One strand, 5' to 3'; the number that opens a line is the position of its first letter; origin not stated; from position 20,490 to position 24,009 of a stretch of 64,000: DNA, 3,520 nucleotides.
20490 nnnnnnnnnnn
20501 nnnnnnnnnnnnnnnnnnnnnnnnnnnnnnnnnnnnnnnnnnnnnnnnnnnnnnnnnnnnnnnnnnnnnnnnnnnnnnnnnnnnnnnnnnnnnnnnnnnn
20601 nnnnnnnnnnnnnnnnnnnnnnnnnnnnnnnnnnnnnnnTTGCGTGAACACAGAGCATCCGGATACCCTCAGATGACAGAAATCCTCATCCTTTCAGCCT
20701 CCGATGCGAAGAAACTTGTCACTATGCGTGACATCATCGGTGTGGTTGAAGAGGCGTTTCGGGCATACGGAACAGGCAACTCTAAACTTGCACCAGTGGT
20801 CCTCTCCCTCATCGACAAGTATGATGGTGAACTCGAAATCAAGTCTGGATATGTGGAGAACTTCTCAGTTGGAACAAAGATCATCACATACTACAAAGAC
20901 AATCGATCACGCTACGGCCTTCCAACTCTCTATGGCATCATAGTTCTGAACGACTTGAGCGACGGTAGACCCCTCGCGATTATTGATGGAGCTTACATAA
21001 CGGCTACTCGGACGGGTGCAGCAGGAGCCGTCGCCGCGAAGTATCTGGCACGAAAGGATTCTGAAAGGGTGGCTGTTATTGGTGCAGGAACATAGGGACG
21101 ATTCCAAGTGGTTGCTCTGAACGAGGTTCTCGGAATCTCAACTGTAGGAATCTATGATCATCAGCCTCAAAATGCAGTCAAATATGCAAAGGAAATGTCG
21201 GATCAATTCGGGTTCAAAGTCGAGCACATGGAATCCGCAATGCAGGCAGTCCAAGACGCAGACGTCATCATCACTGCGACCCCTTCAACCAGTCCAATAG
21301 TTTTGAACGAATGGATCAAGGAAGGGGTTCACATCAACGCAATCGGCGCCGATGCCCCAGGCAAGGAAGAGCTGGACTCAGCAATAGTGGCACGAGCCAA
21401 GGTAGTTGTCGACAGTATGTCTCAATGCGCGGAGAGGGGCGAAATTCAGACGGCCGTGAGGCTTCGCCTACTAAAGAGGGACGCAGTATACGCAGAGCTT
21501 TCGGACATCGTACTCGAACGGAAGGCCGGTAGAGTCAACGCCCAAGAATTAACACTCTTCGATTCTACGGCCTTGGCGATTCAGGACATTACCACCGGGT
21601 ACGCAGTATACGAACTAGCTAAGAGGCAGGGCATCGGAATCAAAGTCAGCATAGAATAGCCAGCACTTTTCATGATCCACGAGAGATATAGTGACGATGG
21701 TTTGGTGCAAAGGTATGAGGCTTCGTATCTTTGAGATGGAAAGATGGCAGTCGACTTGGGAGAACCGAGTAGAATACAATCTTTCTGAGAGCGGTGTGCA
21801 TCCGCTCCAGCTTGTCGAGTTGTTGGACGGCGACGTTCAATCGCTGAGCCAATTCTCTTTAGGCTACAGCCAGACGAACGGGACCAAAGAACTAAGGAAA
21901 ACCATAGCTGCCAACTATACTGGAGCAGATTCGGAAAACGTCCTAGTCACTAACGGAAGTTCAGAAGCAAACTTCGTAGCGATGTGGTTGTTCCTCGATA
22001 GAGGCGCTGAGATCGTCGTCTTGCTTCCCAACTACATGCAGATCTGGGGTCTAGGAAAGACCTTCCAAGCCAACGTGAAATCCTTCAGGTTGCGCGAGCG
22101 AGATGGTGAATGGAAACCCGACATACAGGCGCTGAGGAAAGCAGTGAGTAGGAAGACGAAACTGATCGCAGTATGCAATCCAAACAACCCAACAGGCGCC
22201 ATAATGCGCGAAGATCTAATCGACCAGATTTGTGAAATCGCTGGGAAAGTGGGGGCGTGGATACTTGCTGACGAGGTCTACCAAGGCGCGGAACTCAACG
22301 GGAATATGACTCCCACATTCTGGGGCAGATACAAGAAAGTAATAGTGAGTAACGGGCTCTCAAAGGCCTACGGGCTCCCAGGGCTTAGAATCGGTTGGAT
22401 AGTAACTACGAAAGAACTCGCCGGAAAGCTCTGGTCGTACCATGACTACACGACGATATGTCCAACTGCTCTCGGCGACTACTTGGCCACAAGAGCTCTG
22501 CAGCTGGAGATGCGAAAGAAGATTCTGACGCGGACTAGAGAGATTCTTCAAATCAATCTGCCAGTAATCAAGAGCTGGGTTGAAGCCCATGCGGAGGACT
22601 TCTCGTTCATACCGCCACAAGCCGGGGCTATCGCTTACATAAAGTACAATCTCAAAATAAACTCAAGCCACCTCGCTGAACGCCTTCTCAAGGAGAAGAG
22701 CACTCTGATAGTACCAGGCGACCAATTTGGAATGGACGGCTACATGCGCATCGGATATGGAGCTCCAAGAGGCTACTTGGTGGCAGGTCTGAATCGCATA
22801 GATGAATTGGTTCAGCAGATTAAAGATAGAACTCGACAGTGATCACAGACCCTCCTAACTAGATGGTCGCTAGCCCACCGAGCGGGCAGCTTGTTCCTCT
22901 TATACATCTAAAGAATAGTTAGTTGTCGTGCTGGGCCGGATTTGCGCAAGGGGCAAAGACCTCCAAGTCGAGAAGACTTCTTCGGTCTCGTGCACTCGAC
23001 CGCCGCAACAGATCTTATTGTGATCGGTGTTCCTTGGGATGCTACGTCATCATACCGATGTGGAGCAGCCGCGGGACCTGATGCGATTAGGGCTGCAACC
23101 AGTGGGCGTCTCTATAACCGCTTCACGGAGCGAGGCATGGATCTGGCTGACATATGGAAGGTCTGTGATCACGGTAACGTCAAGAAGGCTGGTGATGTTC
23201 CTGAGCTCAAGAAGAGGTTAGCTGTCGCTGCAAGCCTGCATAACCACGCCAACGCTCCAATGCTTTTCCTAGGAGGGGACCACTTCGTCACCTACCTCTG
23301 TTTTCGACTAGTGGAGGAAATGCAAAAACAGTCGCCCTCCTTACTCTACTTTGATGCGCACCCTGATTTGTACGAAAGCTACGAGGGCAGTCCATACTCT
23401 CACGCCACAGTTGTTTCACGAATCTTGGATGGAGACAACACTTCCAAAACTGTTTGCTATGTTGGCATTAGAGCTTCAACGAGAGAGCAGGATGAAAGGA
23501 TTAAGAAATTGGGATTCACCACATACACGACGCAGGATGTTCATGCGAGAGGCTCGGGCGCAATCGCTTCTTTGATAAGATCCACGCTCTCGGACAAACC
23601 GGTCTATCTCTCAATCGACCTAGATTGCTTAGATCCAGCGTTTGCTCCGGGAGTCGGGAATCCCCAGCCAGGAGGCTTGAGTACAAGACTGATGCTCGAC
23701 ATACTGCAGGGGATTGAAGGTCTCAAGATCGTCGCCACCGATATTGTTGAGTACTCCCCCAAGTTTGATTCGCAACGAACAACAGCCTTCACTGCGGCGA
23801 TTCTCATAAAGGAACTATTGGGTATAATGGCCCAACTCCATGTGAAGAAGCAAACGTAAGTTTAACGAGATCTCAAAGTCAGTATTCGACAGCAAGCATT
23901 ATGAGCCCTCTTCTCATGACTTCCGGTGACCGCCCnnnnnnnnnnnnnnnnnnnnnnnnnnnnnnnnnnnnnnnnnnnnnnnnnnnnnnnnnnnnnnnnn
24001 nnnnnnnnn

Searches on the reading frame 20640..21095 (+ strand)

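Call 3: search_protein_families(library=pfam, proteins=[window:20640-21095:+])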
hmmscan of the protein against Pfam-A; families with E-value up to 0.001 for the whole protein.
window:20640-21095:+ (151 aa): 1 family
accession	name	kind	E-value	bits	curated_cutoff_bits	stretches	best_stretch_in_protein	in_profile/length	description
PF02423.21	OCD_Mu_crystall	-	3.4e-33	115.4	24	1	16-151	4-139/314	Ornithine cyclodeaminase/mu-crystallin family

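Call 4: search_protein_families(library=ncbifam, proteins=[window:20640-21095:+])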
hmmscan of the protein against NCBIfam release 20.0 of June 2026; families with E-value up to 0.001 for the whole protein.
window:20640-21095:+ (151 aa): 13 families
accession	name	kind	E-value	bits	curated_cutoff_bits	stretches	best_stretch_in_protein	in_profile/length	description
TIGR02371.1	ala_DH_arch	equivalog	2e-33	115.9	409.15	1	14-151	1-138/325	alanine dehydrogenase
NF006379.0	PRK08618.1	equivalog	5.5e-28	98.2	417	1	16-150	2-136/326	ornithine cyclodeaminase family protein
NF006141.0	PRK08291.1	equivalog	3.2e-25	88.8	408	1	12-151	1-142/330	cyclodeaminase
TIGR02992.1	ectoine_eutC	equivalog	9e-23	80.9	471.65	1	15-150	1-138/326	ectoine utilization protein EutC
NF004793.0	PRK06141.1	equivalog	7.9e-22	77.6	322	1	17-151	3-135/314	bifunctional Delta(1)-pyrroline-2-carboxylate/Delta(1)-piperideine-2-carboxylate reductase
NF045643.1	ImmsucRedBhcD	equivalog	3.5e-19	69.3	500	1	16-150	2-136/321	iminosuccinate reductase BhcD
NF005296.0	PRK06823.1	equivalog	6.5e-17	61.5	438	1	18-151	4-138/315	ornithine cyclodeaminase family protein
TIGR03944.1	dehyd_SbnB_fam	equivalog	4.7e-16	58.7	326.9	1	69-150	58-141/327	2,3-diaminopropionate biosynthesis protein SbnB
NF005603.0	PRK07340.1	equivalog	1.7e-12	47.2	266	1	17-151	6-137/307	delta(1)-pyrroline-2-carboxylate reductase family protein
NF004848.0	PRK06199.1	subfamily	2.1e-12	46.8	362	1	78-150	93-164/379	tyramine oxidase subunit B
NF045512.1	PyrPipCarbRedLhpI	equivalog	1.5e-11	44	400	1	18-151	3-133/298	bifunctional Delta(1)-pyrroline-2-carboxylate/Delta(1)-piperideine-2-carboxylate reductase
NF005762.1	PRK07589.1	equivalog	8e-11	41.5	350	1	90-151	77-138/334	ornithine cyclodeaminase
NF005011.0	PRK06407.1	subfamily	1.6e-07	30.8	337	1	18-150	5-127/302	ornithine cyclodeaminase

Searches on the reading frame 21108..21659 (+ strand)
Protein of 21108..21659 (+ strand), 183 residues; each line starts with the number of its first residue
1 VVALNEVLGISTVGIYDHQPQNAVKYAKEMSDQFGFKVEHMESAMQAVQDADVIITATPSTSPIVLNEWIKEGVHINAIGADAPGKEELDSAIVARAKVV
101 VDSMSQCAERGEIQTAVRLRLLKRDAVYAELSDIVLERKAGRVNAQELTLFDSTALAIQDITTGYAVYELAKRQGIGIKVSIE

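Call 3: search_protein_families(library=pfam, proteins=[window:21108-21659:+])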
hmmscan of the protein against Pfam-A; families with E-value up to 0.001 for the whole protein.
window:21108-21659:+ (183 aa): 2 families
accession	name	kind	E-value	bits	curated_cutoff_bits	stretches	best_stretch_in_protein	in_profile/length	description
PF02423.21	OCD_Mu_crystall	-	8.3e-48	163.4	24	1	2-173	146-312/314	Ornithine cyclodeaminase/mu-crystallin family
PF01488.26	Shikimate_DH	-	6e-06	26.8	24.3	1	12-75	38-100/138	Shikimate / quinate 5-dehydrogenase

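Call 4: search_protein_families(library=ncbifam, proteins=[window:21108-21659:+])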
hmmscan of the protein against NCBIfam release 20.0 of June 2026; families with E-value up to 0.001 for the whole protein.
window:21108-21659:+ (183 aa): 14 families
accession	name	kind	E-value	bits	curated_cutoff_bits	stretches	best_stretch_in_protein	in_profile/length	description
TIGR02371.1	ala_DH_arch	equivalog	2.7e-52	177.9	409.15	1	2-182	145-324/325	alanine dehydrogenase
NF006141.0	PRK08291.1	equivalog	5.8e-41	140.5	408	1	2-177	149-325/330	cyclodeaminase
NF006379.0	PRK08618.1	equivalog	3.8e-38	131.6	417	1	3-180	145-324/326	ornithine cyclodeaminase family protein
NF005296.0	PRK06823.1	equivalog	4.8e-38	130.9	438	1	4-169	147-311/315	ornithine cyclodeaminase family protein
TIGR02992.1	ectoine_eutC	equivalog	1.3e-37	129.6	471.65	1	3-177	147-322/326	ectoine utilization protein EutC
NF005762.1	PRK07589.1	equivalog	7.1e-36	123.8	350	1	2-180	145-318/334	ornithine cyclodeaminase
NF004793.0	PRK06141.1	equivalog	1.6e-34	119.3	322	1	3-172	143-312/314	bifunctional Delta(1)-pyrroline-2-carboxylate/Delta(1)-piperideine-2-carboxylate reductase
NF045643.1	ImmsucRedBhcD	equivalog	7.1e-33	114.3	500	1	23-182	164-321/321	iminosuccinate reductase BhcD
TIGR03944.1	dehyd_SbnB_fam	equivalog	5.1e-24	84.9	326.9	1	9-181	157-325/327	2,3-diaminopropionate biosynthesis protein SbnB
NF005011.0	PRK06407.1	subfamily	1.5e-20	73.6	337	1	5-168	138-296/302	ornithine cyclodeaminase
NF005603.0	PRK07340.1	equivalog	4.6e-12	45.8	266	1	3-116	145-256/307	delta(1)-pyrroline-2-carboxylate reductase family protein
NF004848.0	PRK06199.1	subfamily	3.2e-11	42.9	362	1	7-180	178-370/379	tyramine oxidase subunit B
NF045512.1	PyrPipCarbRedLhpI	equivalog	2.6e-05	23.5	400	1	6-110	144-245/298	bifunctional Delta(1)-pyrroline-2-carboxylate/Delta(1)-piperideine-2-carboxylate reductase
NF000744.0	PRK00045.1-3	equivalog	5.3e-05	22.2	429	1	8-78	207-278/447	glutamyl-tRNA reductase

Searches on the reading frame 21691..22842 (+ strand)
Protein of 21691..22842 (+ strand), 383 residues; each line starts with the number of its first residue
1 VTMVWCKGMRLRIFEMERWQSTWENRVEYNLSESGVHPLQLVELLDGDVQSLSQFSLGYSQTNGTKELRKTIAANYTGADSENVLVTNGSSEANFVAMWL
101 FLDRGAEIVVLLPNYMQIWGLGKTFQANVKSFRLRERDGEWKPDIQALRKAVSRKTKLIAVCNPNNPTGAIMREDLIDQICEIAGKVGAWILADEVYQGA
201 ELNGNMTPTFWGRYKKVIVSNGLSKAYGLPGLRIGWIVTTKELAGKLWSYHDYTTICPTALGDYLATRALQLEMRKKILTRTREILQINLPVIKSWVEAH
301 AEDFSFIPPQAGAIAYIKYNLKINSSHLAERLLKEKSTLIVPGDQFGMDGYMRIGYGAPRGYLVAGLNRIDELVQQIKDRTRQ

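Call 3: search_protein_families(library=pfam, proteins=[window:21691-22842:+])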
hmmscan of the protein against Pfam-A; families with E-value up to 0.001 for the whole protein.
window:21691-22842:+ (383 aa): 3 families
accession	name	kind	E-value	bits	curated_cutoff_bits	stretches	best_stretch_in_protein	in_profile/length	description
PF00155.27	Aminotran_1_2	-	1.2e-45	156.8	19.7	1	57-358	36-349/361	Aminotransferase class I and II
PF00266.25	Aminotran_5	-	6.2e-10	39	21.5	1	47-196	28-177/371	Aminotransferase class-V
PF01212.27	Beta_elim_lyase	-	0.00032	20.6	27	1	67-194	36-168/288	Beta-eliminating lyase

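Call 4: search_protein_families(library=ncbifam, proteins=[window:21691-22842:+])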
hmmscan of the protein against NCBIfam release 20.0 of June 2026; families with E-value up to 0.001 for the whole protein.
window:21691-22842:+ (383 aa): 78 families (the best 25 are shown)
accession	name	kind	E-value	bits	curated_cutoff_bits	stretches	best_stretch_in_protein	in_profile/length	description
NF005593.0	PRK07324.1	equivalog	2.9e-97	326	476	1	9-378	1-372/373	aminotransferase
NF041364.1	GntC_guanitoxin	equivalog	2.5e-81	273.3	415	1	29-373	1-356/356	guanitoxin biosynthesis PLP-dependent (S)-gamma-hydroxy-L-arginine cyclodehydratase GntC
TIGR03947.1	viomycin_VioD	equivalog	2e-70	237.5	390.9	1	17-372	2-357/359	capreomycidine synthase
NF041091.1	asp_aminotase_Arch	equivalog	7.5e-43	146.8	550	1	49-374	50-375/376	aspartate aminotransferase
NF004770.0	PRK06108.1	subfamily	8.4e-43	146.7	422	1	49-376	59-394/396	pyridoxal phosphate-dependent aminotransferase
NF005732.0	PRK07550.1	equivalog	1.1e-35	123.4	366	1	53-357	60-370/389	aminotransferase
TIGR01265.1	tyr_nico_aTase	subfamily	1.4e-35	123.1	292.45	1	57-375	67-400/403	tyrosine/nicotianamine family aminotransferase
NF005816.0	PRK07682.1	equivalog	2.6e-35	121.8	620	1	49-378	52-387/390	aminotransferase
NF006230.0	PRK08363.1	equivalog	5.9e-35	120.8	534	1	57-376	64-394/398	alanine aminotransferase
NF005744.0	PRK07568.1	subfamily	1.6e-34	119.4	389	1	49-270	52-280/398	pyridoxal phosphate-dependent aminotransferase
NF005305.0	PRK06836.1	equivalog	1.9e-34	119.6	376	1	52-377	64-394/396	pyridoxal phosphate-dependent aminotransferase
NF004621.0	PRK05957.1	equivalog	1.9e-33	115.7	498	1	77-377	84-386/389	pyridoxal phosphate-dependent aminotransferase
NF005817.0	PRK07683.1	equivalog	2e-33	115.6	575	1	57-378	59-385/387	aminotransferase A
NF006229.0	PRK08361.1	equivalog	3.3e-32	112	624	1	59-375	66-389/391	aspartate aminotransferase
TIGR01141.1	hisC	equivalog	7.4e-32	110.6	276.55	1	65-358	57-335/349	histidinol-phosphate transaminase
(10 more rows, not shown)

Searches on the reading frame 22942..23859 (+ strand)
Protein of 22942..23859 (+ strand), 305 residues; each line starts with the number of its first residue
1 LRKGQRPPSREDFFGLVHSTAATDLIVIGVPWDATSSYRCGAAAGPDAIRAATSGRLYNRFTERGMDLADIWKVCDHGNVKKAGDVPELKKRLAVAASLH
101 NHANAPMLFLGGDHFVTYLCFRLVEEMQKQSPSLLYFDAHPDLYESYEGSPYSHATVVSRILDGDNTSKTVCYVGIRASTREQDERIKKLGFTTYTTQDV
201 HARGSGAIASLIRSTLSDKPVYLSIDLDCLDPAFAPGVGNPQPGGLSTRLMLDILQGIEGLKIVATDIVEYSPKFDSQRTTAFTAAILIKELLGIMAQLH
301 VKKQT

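Call 3: search_protein_families(library=pfam, proteins=[window:22942-23859:+])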
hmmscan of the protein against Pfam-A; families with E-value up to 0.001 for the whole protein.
window:22942-23859:+ (305 aa): 1 family
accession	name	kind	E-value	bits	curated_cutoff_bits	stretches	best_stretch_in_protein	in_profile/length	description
PF00491.26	Arginase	-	3.8e-72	243.5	22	1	24-293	2-279/280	Arginase family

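Call 4: search_protein_families(library=ncbifam, proteins=[window:22942-23859:+])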
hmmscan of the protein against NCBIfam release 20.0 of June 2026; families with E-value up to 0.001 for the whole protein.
window:22942-23859:+ (305 aa): 5 families
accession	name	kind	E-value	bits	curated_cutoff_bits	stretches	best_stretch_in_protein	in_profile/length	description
NF002564.0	PRK02190.1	subfamily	3.1e-61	207.2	302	1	20-298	30-303/307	agmatinase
TIGR01230.1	agmatinase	equivalog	2.9e-56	191.1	174.3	1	21-294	11-274/275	agmatinase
TIGR01227.1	hutG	equivalog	1.1e-35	123.4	229.15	1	17-293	29-306/307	formimidoylglutamase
TIGR01229.1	rocF_arginase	equivalog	1.4e-26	93.6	227.6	1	27-293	2-295/300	arginase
NF010347.0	PRK13775.1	equivalog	1e-15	57.9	381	1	38-300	67-330/331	formimidoylglutamase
